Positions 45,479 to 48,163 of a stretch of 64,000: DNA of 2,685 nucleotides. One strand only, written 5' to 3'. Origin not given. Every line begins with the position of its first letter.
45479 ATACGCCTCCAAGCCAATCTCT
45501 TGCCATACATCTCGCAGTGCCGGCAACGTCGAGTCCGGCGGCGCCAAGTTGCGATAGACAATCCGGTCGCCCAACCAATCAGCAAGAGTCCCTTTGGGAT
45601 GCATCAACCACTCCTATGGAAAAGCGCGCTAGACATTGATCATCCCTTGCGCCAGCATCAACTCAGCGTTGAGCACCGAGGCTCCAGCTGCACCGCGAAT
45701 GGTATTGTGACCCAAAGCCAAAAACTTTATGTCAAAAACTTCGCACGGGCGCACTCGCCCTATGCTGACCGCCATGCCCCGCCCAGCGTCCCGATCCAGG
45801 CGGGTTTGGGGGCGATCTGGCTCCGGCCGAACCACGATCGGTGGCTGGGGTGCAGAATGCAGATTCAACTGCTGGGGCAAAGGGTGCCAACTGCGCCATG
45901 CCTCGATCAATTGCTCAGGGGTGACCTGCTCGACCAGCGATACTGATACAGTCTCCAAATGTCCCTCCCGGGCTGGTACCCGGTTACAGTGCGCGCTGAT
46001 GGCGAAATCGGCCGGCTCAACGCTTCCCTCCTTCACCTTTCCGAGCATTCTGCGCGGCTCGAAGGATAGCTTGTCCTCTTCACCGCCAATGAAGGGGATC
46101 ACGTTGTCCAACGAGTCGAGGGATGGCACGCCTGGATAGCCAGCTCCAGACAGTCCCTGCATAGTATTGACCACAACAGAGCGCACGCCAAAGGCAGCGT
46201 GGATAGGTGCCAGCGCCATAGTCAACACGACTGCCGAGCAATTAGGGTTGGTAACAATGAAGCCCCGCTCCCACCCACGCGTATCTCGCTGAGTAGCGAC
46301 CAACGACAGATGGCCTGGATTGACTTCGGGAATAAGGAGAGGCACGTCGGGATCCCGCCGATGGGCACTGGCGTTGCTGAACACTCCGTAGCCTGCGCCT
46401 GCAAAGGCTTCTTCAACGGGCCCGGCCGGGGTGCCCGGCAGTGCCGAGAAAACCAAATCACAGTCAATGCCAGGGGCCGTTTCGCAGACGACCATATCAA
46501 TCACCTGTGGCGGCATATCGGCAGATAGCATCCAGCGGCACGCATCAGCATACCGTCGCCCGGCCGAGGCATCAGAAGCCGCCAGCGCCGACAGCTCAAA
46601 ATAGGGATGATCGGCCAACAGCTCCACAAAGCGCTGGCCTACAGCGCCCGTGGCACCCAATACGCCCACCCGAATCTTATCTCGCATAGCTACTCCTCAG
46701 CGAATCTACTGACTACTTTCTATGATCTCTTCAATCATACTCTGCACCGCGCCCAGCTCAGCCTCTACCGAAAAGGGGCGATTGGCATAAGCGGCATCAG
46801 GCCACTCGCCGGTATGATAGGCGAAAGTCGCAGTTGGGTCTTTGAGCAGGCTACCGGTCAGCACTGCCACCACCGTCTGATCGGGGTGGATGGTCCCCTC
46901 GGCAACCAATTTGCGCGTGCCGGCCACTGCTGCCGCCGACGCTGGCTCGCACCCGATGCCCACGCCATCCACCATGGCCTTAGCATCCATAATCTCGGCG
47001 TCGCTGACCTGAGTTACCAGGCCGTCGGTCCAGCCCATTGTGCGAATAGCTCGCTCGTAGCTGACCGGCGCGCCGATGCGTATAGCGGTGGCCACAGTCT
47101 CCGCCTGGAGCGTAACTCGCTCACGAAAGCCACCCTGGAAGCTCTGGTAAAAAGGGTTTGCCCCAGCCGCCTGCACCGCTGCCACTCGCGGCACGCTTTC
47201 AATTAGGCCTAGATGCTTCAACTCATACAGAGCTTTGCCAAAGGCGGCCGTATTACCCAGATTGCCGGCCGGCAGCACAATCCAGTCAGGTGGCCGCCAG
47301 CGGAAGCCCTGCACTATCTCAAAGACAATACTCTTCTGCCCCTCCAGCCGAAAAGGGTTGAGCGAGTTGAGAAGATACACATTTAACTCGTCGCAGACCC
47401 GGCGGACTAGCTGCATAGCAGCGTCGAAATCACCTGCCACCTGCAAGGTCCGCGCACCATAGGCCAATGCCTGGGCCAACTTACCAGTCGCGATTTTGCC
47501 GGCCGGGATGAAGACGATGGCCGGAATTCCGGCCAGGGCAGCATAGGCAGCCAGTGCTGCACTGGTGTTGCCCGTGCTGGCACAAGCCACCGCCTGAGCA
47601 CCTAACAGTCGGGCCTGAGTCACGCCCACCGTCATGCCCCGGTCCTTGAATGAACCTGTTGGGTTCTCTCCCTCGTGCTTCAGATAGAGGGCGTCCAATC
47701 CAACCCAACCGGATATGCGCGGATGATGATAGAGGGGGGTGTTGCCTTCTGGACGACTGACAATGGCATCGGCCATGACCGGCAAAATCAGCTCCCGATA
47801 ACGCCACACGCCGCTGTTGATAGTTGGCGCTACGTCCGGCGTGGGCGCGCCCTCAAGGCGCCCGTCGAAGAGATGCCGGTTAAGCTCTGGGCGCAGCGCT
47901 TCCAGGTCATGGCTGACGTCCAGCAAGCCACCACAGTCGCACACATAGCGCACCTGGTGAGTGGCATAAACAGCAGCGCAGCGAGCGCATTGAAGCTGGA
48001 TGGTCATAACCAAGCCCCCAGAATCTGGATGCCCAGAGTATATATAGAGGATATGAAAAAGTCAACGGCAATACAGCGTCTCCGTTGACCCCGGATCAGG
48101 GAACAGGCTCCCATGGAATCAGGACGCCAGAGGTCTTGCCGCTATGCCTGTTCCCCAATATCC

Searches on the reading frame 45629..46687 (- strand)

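Call 7: search_protein_families(library=pfam, proteins=[window:45629-46687:-])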
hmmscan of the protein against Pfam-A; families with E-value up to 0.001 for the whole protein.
window:45629-46687:- (352 aa): 2 families
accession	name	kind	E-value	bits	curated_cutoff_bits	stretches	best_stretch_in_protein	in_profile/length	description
PF02774.23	Semialdhyde_dhC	-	3.9e-35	122.1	26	1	159-330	1-183/184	Semialdehyde dehydrogenase, dimerisation domain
PF01118.30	Semialdhyde_dh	-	2.5e-29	102.6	26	1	6-128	1-119/121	Semialdehyde dehydrogenase, NAD binding domain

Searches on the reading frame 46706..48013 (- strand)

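Call 7: search_protein_families(library=pfam, proteins=[window:46706-48013:-])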
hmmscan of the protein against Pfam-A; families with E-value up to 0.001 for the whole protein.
window:46706-48013:- (435 aa): 1 family
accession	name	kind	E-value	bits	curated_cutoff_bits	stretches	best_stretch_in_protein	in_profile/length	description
PF00291.31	PALP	-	3.9e-67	227.1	35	1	86-387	2-295/295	Pyridoxal-phosphate dependent enzyme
